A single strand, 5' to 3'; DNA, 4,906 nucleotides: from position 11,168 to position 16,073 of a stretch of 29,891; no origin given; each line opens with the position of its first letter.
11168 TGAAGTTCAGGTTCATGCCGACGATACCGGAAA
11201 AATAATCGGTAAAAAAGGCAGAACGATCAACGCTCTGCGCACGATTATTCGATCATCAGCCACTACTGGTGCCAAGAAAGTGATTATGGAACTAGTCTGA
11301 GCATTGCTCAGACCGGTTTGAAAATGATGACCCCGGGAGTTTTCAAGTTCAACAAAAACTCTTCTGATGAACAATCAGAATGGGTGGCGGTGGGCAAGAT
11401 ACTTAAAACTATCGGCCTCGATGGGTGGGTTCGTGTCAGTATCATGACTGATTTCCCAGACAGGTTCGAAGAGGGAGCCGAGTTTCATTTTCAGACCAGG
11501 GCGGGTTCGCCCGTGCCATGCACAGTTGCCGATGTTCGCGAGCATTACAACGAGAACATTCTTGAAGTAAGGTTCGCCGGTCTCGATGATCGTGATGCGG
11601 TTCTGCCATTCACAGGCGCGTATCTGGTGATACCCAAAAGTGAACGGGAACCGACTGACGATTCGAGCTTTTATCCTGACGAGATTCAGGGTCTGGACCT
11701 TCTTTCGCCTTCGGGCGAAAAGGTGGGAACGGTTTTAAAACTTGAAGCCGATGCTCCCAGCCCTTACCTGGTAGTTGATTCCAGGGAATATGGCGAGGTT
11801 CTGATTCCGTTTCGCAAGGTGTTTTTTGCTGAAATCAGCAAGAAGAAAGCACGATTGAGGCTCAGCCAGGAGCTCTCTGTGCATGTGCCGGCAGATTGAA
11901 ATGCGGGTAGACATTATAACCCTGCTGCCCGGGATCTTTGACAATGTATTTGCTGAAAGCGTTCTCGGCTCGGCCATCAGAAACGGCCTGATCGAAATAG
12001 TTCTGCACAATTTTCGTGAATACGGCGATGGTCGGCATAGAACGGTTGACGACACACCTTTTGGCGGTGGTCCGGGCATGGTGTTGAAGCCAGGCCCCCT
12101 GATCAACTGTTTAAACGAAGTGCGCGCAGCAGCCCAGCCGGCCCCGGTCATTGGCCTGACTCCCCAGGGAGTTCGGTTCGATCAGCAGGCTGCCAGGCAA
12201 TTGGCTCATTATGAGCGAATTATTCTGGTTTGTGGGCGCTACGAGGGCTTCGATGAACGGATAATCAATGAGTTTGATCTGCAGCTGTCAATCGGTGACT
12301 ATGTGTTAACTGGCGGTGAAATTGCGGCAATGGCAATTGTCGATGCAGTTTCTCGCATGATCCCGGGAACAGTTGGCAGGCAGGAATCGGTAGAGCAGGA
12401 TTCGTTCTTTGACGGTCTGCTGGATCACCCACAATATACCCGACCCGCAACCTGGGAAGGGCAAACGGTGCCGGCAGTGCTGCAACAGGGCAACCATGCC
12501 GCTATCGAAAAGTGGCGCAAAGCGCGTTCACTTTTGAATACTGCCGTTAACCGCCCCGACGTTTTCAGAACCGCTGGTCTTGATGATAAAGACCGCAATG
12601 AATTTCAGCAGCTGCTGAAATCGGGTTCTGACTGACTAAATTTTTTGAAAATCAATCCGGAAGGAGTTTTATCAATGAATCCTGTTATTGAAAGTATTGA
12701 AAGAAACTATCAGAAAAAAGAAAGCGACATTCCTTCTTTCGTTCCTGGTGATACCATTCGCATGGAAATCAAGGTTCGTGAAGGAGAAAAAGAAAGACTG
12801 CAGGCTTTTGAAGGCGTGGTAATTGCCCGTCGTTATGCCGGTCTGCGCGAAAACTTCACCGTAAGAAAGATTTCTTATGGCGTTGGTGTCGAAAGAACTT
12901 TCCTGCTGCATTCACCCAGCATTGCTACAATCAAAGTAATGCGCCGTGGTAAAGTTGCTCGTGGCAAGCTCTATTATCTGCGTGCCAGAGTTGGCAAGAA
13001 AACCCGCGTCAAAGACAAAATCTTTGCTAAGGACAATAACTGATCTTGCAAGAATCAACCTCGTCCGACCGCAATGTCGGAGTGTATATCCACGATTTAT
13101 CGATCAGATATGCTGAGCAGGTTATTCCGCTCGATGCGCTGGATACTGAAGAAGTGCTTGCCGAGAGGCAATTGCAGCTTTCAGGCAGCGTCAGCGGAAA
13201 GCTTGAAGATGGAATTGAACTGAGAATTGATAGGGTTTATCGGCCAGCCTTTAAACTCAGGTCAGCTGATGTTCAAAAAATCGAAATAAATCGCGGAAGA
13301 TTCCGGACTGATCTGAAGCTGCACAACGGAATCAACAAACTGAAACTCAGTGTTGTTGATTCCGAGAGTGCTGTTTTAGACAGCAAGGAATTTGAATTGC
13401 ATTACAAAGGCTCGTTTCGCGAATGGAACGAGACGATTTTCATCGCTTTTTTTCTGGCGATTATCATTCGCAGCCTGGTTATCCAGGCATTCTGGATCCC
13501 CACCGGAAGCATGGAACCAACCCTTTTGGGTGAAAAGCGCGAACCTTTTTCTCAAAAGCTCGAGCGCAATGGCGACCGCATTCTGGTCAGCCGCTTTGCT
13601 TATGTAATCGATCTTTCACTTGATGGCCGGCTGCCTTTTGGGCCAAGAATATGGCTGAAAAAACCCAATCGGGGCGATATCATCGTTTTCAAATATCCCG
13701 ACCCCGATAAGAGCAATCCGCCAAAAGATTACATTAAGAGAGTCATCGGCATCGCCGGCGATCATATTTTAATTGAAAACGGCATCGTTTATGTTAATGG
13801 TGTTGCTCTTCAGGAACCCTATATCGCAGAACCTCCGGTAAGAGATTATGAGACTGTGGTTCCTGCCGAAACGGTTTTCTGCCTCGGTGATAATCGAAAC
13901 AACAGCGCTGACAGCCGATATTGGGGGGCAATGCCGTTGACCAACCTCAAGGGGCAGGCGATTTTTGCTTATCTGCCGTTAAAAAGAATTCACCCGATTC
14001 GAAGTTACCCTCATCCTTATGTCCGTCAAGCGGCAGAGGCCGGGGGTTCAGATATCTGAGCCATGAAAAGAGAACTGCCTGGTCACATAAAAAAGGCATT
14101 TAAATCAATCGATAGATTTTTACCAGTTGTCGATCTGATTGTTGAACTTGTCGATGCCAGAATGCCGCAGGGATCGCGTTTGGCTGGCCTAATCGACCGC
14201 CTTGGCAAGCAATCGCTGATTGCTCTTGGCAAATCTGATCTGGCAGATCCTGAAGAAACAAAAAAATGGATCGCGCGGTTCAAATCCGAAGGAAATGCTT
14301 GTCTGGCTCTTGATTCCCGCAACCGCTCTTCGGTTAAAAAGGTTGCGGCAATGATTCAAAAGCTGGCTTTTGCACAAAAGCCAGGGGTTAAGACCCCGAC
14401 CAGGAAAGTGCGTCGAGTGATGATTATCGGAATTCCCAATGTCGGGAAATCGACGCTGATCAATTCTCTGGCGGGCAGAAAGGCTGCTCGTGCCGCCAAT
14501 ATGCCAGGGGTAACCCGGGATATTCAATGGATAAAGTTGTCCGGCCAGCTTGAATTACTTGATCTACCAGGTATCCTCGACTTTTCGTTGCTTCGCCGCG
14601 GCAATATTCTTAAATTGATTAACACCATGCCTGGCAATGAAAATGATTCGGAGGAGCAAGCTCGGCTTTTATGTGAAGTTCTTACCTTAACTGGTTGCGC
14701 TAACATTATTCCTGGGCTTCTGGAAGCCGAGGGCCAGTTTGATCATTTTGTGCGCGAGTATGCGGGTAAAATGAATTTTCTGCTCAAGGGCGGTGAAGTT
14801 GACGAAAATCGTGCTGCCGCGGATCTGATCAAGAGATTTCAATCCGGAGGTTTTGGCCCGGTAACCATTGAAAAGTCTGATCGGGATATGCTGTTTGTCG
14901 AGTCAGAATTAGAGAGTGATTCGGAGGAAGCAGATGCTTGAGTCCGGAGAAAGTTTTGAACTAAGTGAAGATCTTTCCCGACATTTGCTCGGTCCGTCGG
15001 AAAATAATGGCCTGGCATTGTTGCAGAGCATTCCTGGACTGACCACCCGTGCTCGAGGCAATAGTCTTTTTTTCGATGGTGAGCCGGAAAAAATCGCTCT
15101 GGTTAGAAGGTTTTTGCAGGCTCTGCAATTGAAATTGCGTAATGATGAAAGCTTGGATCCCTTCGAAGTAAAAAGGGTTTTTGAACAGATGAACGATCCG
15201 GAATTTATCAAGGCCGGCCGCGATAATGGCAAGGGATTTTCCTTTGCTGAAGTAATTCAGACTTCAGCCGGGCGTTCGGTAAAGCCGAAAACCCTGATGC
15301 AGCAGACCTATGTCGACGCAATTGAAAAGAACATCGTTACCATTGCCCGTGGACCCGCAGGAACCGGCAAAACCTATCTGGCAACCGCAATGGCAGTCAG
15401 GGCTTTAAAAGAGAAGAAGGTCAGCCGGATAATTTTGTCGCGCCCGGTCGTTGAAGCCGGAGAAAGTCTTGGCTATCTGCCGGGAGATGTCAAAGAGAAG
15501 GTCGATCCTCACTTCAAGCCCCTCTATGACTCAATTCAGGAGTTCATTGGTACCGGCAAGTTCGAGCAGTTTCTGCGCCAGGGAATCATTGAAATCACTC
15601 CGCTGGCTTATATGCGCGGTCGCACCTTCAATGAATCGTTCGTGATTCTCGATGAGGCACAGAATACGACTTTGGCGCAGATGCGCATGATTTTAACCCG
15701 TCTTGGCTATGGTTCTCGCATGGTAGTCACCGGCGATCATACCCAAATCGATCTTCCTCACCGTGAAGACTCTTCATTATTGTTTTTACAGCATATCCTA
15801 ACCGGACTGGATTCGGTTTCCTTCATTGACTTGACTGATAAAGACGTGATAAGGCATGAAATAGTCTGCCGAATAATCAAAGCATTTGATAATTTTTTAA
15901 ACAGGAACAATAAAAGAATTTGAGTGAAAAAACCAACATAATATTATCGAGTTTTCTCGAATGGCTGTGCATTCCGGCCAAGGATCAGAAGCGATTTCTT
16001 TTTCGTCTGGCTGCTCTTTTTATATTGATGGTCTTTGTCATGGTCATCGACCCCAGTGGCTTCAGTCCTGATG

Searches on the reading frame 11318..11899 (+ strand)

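Call 8: search_protein_families(library=pfam, proteins=[window:11318-11899:+], max_evalue=0.001)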
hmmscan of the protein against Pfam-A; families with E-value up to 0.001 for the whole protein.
window:11318-11899:+ (193 aa): 2 families
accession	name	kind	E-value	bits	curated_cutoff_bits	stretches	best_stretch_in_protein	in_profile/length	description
PF01782.24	RimM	-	2.5e-18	66.5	23.5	1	25-108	2-83/84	RimM N-terminal domain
PF24986.1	PRC_RimM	-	4.9e-05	23.3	27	1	122-182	3-63/69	RimM PRC barrel domain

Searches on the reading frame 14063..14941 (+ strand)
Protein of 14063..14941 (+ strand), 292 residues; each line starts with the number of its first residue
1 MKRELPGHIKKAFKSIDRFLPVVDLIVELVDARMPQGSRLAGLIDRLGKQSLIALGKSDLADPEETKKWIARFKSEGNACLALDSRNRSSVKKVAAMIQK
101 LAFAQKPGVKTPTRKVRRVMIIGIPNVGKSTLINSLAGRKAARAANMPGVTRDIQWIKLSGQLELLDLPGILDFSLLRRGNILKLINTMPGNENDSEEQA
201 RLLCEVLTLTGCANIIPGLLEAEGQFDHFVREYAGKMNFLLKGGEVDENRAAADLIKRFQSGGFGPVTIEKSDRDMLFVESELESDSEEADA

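Call 9: search_protein_families(library=pfam, proteins=[window:14063-14941:+], max_evalue=0.001)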
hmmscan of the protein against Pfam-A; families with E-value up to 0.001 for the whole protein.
window:14063-14941:+ (292 aa): 4 families
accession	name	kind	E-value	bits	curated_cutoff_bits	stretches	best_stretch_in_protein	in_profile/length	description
PF01926.29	MMR_HSR1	-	3.2e-19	69.6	21.9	1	118-182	1-57/113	50S ribosome-binding GTPase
PF02421.24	FeoB_N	-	6.9e-11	42.3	27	1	118-174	2-60/156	Ferrous iron transport protein B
PF03193.22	RsgA_GTPase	-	3.8e-07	30.5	30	1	48-174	53-171/174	RsgA GTPase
PF00009.33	GTP_EFTU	-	0.00016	21.8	26.5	0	6-76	77-149/188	Elongation factor Tu GTP binding domain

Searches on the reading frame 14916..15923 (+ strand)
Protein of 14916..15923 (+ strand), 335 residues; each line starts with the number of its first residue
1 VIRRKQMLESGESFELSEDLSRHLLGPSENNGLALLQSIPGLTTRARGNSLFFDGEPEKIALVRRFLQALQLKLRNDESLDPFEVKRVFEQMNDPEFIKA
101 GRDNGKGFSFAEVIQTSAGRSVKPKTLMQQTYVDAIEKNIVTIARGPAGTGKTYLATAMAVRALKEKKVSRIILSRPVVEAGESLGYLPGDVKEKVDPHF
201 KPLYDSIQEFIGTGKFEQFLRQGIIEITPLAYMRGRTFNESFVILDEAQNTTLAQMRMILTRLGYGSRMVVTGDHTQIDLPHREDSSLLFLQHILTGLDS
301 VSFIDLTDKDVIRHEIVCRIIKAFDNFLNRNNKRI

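Call 9: search_protein_families(library=pfam, proteins=[window:14916-15923:+], max_evalue=0.001)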
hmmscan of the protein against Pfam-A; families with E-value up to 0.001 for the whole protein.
window:14916-15923:+ (335 aa): 6 families
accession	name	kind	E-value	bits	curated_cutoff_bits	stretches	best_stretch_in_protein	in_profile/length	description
PF02562.22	PhoH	-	3.9e-86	288.2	27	1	122-325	2-205/205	PhoH-like protein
PF13604.12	AAA_30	-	1.2e-07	32.1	27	1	129-278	6-128/191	AAA domain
PF13245.12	AAA_19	-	1.2e-06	29.2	25.1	1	131-278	3-129/134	AAA domain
PF01695.23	IstB_IS21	-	2.5e-05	24.3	24.1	1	120-166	73-119/238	IstB-like ATP binding protein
PF00580.27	UvrD-helicase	-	0.00062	20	23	0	242-277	215-250/271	UvrD/REP helicase N-terminal domain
PF00270.35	DEAD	-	0.00075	19.7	26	0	128-177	3-53/167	DEAD/DEAH box helicase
